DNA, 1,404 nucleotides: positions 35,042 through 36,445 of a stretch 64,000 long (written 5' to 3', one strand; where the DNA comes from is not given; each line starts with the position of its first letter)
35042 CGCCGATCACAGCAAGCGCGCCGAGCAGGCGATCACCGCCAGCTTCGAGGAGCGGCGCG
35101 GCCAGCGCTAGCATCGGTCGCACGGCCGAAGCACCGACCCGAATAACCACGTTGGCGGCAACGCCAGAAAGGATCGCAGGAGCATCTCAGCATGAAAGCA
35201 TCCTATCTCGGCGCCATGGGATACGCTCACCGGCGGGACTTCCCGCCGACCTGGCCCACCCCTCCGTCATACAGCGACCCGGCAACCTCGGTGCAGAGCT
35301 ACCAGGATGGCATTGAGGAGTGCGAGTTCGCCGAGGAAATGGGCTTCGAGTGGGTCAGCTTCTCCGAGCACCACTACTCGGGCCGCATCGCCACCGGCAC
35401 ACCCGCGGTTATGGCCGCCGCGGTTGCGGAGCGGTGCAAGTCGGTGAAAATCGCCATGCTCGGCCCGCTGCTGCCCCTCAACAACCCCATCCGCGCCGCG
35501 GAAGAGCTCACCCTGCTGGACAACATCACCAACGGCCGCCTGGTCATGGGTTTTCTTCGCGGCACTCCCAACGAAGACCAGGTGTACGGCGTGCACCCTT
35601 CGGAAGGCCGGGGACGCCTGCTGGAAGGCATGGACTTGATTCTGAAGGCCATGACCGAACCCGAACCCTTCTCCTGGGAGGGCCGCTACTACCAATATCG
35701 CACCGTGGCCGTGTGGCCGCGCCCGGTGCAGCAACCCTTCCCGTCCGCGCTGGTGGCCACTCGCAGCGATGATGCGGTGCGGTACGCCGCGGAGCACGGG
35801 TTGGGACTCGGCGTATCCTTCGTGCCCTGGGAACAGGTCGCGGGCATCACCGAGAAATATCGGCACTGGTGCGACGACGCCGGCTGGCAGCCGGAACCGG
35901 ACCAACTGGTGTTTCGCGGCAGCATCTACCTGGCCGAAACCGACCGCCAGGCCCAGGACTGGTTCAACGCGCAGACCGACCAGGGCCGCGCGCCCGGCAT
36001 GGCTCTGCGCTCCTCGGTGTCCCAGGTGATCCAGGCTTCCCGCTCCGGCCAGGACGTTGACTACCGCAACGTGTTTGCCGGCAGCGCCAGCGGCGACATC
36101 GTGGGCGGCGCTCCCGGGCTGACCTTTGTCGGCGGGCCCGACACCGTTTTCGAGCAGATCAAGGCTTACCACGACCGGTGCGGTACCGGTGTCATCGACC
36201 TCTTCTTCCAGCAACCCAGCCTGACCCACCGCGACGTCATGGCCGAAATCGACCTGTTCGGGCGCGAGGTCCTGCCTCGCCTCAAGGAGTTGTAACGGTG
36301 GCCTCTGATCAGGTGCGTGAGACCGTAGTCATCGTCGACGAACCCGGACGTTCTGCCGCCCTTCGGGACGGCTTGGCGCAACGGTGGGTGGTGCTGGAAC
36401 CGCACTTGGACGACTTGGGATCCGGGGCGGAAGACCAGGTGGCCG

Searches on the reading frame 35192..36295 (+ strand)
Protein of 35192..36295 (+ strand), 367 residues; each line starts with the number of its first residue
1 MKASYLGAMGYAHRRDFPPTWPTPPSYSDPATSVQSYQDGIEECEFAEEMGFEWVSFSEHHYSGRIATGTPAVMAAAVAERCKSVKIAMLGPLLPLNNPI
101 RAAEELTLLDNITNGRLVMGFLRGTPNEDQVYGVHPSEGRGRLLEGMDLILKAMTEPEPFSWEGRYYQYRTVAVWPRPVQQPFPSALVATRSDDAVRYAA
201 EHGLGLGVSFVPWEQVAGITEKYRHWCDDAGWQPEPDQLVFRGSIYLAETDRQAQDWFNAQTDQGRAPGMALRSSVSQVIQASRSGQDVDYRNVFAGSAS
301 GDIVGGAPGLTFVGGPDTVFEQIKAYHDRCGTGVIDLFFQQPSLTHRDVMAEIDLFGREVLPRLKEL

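Call 27: search_protein_families(library=pfam, proteins=[window:35192-36295:+], max_evalue=0.00001)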
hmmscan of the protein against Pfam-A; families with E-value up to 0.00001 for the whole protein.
window:35192-36295:+ (367 aa): 1 family
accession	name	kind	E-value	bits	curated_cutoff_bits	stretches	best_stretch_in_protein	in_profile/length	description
PF00296.26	Bac_luciferase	-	1.3e-44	153.3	27.9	1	32-329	17-310/314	Luciferase-like monooxygenase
